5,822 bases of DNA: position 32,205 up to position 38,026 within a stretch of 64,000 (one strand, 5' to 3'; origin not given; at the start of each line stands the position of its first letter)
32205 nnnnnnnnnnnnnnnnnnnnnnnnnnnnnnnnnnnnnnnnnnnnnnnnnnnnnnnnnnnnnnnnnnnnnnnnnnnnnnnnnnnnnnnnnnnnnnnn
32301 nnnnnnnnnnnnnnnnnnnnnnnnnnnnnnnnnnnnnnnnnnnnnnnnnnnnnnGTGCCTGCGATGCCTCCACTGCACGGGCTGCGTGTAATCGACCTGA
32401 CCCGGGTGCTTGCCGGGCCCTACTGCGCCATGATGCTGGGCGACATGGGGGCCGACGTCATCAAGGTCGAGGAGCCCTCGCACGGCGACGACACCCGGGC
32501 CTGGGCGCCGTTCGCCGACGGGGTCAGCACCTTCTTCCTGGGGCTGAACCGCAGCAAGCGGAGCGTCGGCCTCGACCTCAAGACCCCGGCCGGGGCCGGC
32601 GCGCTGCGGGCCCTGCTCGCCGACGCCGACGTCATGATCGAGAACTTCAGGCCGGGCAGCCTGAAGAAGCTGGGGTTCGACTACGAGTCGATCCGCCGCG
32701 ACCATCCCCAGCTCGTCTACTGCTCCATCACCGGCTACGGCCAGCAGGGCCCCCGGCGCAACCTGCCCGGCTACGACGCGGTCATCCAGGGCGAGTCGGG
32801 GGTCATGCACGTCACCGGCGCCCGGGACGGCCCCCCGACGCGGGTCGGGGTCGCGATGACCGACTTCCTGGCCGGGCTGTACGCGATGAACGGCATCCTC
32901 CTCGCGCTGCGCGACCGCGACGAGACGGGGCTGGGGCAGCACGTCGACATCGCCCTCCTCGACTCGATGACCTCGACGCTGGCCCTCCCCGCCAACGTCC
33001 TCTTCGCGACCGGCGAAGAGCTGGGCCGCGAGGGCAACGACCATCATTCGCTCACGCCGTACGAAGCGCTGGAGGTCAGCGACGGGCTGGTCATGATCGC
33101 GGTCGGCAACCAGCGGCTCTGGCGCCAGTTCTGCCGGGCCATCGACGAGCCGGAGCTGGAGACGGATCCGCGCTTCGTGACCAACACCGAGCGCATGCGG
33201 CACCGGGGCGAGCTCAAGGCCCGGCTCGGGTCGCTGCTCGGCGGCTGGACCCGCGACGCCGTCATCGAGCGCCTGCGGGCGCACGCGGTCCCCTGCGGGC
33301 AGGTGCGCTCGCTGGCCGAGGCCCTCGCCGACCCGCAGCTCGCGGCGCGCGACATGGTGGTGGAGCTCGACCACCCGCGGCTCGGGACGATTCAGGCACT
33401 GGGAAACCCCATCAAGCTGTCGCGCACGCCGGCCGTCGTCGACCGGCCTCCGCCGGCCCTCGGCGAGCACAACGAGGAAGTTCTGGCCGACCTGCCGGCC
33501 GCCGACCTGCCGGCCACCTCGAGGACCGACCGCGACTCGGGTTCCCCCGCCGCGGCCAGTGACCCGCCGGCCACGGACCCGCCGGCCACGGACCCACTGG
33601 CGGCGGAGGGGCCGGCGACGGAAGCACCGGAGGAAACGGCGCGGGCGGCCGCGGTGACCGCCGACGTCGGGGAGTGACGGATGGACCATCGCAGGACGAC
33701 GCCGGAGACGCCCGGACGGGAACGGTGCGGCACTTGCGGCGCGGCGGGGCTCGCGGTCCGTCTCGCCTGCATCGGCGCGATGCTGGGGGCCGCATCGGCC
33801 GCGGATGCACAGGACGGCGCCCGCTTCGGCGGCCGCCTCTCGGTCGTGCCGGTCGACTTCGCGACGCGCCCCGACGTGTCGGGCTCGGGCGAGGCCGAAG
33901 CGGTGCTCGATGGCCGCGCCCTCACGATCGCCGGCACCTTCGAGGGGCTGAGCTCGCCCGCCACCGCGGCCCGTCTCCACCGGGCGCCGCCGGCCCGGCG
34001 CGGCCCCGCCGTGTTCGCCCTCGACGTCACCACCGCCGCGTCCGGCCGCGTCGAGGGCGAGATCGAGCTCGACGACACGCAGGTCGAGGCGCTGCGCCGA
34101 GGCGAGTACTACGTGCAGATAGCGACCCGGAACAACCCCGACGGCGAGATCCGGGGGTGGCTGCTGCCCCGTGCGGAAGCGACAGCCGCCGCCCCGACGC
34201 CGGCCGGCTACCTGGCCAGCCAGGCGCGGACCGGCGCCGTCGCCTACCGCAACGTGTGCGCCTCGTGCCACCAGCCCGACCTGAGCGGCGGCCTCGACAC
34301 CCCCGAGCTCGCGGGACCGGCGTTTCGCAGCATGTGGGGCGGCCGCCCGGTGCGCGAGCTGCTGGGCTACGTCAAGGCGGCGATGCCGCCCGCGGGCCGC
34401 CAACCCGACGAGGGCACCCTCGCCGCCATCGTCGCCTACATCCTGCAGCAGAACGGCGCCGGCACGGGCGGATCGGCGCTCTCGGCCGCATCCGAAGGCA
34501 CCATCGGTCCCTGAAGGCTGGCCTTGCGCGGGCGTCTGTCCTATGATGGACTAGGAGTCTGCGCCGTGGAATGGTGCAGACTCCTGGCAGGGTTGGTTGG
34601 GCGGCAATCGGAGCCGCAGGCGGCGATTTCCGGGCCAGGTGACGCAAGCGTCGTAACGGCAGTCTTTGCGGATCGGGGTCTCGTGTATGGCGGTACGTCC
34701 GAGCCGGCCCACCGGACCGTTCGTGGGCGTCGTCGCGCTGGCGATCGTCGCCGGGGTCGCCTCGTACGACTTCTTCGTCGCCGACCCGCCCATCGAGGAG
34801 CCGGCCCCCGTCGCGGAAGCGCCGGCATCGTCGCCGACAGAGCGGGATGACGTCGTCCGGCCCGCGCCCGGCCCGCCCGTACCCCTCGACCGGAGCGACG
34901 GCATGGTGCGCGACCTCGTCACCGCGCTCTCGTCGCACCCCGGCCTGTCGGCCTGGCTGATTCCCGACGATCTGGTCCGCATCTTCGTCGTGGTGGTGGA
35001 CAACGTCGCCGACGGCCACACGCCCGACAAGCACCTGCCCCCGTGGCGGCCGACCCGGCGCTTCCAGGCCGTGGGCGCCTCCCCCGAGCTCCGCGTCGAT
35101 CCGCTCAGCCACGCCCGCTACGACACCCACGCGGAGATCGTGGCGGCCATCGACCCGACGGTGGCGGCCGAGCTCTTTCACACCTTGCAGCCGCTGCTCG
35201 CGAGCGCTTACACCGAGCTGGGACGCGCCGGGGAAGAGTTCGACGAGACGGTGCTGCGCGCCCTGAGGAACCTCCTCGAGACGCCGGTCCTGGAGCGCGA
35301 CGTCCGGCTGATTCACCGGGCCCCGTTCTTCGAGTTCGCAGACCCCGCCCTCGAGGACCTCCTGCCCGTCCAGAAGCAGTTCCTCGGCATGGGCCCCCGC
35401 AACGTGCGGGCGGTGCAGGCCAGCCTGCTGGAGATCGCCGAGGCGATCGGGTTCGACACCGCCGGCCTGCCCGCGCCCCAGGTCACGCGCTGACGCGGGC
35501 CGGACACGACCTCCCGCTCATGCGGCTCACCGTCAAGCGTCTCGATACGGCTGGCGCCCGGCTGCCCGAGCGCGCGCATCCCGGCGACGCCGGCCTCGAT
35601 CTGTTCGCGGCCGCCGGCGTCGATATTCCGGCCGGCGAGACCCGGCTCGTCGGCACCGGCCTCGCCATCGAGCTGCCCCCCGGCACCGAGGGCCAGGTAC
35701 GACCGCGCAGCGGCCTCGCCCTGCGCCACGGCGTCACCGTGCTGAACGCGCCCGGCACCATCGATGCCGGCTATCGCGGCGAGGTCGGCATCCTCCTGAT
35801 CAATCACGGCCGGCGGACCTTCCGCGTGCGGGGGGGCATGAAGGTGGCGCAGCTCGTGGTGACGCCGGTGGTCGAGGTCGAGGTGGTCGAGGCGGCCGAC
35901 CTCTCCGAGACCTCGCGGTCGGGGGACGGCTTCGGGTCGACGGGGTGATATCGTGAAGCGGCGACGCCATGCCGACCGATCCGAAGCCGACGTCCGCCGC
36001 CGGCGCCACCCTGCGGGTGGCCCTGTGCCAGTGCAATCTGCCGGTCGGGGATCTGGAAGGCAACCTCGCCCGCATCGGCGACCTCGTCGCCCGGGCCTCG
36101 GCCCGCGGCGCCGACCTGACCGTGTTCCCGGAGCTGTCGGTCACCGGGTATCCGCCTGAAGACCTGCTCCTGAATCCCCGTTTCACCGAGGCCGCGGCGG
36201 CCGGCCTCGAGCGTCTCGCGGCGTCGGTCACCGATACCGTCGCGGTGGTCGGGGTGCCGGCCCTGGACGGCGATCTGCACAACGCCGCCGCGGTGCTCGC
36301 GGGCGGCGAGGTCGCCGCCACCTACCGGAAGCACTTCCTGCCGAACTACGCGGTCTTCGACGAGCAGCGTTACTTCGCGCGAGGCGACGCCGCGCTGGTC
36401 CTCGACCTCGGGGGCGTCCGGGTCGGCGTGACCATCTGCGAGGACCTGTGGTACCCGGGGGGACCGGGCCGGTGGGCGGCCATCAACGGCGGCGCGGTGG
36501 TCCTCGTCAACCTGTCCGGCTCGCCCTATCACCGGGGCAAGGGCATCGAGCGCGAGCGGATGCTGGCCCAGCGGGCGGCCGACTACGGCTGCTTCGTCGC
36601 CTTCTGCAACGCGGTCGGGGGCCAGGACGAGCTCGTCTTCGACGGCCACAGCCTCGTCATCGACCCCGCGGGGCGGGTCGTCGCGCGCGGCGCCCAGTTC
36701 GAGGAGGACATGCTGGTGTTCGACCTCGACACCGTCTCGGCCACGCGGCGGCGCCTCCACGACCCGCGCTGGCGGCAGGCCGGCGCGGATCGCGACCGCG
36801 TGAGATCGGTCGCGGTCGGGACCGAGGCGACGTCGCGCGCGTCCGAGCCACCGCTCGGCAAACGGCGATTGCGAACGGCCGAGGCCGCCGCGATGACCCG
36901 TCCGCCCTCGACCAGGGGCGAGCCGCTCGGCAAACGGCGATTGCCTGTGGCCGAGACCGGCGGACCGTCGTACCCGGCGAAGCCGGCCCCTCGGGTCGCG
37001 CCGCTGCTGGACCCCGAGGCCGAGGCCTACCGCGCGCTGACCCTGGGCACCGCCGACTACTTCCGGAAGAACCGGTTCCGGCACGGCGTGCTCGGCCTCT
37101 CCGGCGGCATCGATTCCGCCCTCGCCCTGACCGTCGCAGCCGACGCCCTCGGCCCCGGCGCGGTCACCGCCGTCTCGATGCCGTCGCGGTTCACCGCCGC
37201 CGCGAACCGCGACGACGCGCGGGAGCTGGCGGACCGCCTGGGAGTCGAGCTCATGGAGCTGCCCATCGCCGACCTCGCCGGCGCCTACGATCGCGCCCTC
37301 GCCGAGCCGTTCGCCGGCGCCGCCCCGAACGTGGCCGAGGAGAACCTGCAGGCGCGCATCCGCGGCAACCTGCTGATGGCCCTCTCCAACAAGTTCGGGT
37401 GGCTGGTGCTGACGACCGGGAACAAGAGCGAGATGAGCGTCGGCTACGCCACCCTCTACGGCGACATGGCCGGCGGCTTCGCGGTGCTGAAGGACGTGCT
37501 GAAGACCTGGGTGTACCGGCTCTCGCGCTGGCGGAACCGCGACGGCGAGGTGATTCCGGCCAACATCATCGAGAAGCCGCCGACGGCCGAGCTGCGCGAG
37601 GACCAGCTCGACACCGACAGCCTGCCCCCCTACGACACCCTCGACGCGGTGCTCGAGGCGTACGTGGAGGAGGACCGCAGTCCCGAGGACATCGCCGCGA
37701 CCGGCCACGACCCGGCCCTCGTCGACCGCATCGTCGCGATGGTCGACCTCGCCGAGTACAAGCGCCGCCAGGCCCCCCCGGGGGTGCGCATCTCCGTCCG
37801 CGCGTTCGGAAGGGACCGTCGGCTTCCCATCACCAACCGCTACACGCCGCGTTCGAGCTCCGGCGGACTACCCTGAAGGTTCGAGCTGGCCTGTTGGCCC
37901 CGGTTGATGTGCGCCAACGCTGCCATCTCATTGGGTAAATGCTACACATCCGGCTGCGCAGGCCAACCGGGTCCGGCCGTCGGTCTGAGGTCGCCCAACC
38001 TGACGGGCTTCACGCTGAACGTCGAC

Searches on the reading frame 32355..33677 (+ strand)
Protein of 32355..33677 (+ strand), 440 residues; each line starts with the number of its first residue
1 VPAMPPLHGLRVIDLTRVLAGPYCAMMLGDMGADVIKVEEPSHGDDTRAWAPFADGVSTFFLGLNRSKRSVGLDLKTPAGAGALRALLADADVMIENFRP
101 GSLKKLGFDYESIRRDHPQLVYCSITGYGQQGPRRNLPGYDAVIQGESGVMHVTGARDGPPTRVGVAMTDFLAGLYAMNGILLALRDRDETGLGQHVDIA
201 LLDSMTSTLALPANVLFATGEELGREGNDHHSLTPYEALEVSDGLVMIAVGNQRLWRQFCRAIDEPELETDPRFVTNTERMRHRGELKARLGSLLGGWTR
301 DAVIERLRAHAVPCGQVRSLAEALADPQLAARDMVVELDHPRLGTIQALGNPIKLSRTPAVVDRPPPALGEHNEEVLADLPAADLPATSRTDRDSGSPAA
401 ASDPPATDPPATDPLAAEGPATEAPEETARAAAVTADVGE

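Call 44: search_protein_families(library=pfam, proteins=[window:32355-33677:+], max_evalue=0.00001)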
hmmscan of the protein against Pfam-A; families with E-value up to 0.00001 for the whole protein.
window:32355-33677:+ (440 aa): 1 family
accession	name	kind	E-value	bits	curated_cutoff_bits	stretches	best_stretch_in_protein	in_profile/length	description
PF02515.22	CoA_transf_3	-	4e-134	447.8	23.3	1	7-373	1-366/366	CoA-transferase family III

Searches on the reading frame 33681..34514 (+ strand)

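Call 87: search_protein_families(library=pfam, proteins=[window:33681-34514:+], max_evalue=0.00001)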
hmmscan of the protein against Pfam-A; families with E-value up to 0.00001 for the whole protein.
window:33681-34514:+ (277 aa): 2 families
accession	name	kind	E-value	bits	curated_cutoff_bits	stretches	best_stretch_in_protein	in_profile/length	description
PF07452.17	CHRD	-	1.3e-17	65.1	24.1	1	67-159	18-115/117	CHRD domain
PF13442.11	Cytochrome_CBB3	-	1.9e-09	38.1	27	1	181-254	2-68/68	Cytochrome C oxidase, cbb3-type, subunit III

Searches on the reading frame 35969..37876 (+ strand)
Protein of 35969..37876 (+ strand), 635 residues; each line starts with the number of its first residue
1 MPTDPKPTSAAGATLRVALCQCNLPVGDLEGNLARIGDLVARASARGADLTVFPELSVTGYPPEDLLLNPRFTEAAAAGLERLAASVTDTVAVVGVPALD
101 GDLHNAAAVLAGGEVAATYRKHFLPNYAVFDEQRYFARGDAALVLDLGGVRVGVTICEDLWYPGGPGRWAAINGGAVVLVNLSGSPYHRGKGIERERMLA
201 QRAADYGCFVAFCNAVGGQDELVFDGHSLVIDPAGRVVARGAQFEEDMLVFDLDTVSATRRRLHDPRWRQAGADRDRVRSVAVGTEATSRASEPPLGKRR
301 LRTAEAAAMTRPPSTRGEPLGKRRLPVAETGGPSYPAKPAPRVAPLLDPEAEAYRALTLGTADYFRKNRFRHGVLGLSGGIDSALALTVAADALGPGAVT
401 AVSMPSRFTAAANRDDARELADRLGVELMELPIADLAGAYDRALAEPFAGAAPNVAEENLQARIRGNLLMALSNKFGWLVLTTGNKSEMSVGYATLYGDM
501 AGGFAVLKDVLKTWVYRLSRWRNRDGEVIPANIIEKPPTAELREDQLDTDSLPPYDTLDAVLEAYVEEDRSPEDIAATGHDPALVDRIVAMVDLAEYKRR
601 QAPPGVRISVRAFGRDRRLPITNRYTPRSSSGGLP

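Call 44: search_protein_families(library=pfam, proteins=[window:35969-37876:+], max_evalue=0.00001)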
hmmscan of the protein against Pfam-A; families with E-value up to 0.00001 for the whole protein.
window:35969-37876:+ (635 aa): 2 families
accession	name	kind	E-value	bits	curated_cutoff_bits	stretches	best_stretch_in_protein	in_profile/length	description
PF02540.23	NAD_synthase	-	5.7e-67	225.8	21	1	356-602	4-242/242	NAD synthase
PF00795.27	CN_hydrolase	-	2.7e-39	135.5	23.2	1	16-260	1-255/256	Carbon-nitrogen hydrolase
